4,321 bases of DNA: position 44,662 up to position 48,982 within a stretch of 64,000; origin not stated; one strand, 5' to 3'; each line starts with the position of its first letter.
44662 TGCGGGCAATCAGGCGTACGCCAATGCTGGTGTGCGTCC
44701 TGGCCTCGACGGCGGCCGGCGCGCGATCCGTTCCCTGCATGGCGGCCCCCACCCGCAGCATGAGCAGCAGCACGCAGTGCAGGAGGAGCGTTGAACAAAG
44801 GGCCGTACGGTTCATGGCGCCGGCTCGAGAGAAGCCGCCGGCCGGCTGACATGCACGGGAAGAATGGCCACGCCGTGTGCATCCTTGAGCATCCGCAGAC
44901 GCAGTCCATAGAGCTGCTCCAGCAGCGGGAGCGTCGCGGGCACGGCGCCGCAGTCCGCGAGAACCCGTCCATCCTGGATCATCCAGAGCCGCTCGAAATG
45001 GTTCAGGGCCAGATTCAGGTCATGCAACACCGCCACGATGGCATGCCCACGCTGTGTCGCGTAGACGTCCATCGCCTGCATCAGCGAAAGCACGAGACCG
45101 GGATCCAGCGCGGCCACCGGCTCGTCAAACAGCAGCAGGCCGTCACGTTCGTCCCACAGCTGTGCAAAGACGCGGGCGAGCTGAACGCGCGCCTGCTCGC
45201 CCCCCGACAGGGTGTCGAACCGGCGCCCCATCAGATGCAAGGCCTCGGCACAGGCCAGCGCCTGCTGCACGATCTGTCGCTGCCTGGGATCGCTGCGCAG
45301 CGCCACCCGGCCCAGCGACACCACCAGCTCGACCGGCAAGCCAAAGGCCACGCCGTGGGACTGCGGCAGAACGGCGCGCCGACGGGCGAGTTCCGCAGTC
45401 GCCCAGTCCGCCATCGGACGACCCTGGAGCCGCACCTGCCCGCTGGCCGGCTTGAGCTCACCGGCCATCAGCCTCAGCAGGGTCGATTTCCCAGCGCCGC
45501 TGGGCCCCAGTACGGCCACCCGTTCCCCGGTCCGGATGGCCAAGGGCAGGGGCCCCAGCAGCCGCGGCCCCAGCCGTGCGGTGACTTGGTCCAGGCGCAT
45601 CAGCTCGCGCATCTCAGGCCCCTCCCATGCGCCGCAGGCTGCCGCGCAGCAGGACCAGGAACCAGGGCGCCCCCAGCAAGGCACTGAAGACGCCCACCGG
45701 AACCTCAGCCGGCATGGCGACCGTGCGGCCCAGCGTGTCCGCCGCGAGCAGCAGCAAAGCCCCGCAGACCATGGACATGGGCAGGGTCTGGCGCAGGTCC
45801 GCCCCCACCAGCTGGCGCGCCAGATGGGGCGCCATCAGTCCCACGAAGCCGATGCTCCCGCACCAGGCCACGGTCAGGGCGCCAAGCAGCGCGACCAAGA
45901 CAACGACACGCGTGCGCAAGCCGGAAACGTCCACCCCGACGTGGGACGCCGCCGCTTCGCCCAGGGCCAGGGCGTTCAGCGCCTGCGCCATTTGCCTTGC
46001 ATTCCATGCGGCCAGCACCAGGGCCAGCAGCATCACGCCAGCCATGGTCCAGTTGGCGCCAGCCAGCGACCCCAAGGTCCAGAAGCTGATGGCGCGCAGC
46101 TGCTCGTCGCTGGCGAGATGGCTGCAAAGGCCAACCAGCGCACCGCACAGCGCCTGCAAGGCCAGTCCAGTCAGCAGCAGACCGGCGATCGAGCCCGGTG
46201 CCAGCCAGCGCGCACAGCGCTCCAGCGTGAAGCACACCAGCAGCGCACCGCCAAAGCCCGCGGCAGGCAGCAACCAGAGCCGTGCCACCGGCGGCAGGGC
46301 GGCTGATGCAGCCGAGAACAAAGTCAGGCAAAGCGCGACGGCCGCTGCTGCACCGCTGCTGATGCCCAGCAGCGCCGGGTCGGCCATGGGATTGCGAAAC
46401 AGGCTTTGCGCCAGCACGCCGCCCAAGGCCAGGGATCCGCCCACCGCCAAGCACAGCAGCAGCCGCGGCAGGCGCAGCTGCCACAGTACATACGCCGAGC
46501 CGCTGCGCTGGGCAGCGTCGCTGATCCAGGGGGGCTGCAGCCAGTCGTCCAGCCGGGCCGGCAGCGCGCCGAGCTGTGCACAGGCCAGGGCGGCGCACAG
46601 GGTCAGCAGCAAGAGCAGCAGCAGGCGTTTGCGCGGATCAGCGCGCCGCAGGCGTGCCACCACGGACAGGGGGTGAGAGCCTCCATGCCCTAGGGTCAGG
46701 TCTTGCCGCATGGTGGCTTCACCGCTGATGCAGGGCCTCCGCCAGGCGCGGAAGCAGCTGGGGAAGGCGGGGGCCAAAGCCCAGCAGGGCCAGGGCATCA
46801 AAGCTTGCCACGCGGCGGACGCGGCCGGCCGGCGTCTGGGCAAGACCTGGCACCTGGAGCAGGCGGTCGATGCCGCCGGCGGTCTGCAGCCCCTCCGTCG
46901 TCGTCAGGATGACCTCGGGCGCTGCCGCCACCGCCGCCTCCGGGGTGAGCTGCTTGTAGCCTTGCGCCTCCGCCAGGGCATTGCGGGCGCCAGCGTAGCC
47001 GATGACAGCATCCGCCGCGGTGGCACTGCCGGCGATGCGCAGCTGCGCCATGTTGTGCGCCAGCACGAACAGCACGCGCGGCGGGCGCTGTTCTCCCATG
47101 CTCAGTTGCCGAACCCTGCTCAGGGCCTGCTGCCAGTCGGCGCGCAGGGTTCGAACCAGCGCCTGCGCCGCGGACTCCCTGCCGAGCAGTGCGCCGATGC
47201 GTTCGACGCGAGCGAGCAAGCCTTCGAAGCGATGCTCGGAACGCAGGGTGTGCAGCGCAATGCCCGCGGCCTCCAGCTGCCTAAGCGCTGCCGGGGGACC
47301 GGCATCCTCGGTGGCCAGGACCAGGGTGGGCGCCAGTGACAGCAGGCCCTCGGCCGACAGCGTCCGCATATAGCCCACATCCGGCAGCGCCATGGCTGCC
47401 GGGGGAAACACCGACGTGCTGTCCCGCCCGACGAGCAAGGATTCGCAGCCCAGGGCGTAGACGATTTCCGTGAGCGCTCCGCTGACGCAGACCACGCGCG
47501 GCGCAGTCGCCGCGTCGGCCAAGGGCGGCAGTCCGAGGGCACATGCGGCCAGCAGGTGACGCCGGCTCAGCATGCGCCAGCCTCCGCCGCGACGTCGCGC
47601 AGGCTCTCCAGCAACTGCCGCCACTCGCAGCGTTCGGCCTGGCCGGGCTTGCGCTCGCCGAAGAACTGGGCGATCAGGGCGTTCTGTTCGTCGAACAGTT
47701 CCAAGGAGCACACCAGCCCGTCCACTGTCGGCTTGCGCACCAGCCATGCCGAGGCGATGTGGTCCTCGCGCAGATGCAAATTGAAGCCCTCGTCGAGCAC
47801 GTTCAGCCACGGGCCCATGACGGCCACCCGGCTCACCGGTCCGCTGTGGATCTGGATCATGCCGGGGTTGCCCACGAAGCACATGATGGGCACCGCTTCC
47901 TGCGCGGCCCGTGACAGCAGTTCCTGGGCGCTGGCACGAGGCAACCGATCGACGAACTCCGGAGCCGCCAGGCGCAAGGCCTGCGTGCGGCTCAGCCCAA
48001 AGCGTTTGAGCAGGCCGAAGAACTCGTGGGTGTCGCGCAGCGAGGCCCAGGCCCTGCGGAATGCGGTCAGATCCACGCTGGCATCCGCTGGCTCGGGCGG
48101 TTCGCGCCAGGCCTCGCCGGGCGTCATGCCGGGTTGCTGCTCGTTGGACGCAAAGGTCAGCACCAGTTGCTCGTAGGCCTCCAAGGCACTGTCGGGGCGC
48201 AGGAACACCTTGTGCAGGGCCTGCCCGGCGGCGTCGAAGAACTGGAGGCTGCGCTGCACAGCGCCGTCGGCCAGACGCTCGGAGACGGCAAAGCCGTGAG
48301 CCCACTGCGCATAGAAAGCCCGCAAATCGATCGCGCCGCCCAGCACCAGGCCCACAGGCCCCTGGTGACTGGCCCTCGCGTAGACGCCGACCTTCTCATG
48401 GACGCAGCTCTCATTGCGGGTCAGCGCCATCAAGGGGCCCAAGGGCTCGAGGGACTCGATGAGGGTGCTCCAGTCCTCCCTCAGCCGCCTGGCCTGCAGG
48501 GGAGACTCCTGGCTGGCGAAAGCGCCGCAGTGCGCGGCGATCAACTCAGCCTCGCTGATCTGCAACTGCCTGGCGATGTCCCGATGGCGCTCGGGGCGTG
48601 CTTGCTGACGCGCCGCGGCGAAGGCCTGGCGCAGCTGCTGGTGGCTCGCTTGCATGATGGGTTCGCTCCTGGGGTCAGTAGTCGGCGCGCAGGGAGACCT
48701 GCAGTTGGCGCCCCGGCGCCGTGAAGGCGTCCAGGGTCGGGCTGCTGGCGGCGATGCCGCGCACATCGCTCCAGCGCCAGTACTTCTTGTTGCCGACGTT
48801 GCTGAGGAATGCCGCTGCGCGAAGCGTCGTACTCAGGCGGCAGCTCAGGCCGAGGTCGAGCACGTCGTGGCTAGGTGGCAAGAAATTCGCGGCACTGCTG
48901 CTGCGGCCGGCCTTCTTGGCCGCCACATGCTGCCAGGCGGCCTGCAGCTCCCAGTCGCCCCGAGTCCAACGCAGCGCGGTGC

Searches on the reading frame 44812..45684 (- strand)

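Call 12: search_protein_families(library=pfam, proteins=[window:44812-45684:-], max_evalue=0.001)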
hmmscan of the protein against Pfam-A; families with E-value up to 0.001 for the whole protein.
window:44812-45684:- (290 aa): 4 families
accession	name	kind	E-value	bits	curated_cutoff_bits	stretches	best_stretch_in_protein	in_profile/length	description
PF00005.33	ABC_tran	-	1.3e-24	87.8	25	1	46-190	4-136/137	ABC transporter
PF13304.12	AAA_21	-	1.3e-06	29.2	27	0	168-225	244-302/304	AAA domain, putative AbiEii toxin, Type IV TA system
PF02463.25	SMC_N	-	8.5e-05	22.5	40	0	149-209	127-187/220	RecF/RecN/SMC N terminal domain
PF13191.12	AAA_16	-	0.00019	22.4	32.6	1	52-196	21-111/167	AAA ATPase domain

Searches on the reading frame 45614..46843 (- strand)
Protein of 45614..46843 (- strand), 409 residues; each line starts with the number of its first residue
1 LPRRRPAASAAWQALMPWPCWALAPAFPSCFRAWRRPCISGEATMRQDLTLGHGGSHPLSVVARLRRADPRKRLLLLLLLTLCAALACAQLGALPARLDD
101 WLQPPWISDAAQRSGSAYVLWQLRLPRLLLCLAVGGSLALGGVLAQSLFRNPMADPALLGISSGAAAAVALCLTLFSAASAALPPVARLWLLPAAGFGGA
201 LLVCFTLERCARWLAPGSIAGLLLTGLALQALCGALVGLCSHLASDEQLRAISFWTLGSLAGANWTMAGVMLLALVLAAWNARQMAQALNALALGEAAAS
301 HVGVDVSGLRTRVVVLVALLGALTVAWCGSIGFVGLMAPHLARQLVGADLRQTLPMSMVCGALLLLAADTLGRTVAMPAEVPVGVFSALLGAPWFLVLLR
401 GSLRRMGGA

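Call 12: search_protein_families(library=pfam, proteins=[window:45614-46843:-], max_evalue=0.001)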
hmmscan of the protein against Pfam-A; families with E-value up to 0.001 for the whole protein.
window:45614-46843:- (409 aa): 1 family
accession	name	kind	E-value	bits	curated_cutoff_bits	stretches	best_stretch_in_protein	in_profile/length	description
PF01032.23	FecCD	-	2.8e-78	263.5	26.5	1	88-400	9-310/311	FecCD transport family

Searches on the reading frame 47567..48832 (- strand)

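Call 12: search_protein_families(library=pfam, proteins=[window:47567-48832:-], max_evalue=0.001)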
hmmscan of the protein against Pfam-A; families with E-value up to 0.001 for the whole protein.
window:47567-48832:- (421 aa): 2 families
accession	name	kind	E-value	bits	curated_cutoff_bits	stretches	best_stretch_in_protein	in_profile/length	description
PF05171.18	HemS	-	3.1e-82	273.3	24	2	279-411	1-128/128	Haemin-degrading HemS.ChuX domain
PF06228.19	ChuX_HutX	-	2.6e-56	189.7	25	2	87-223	1-134/134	Haem utilisation ChuX/HutX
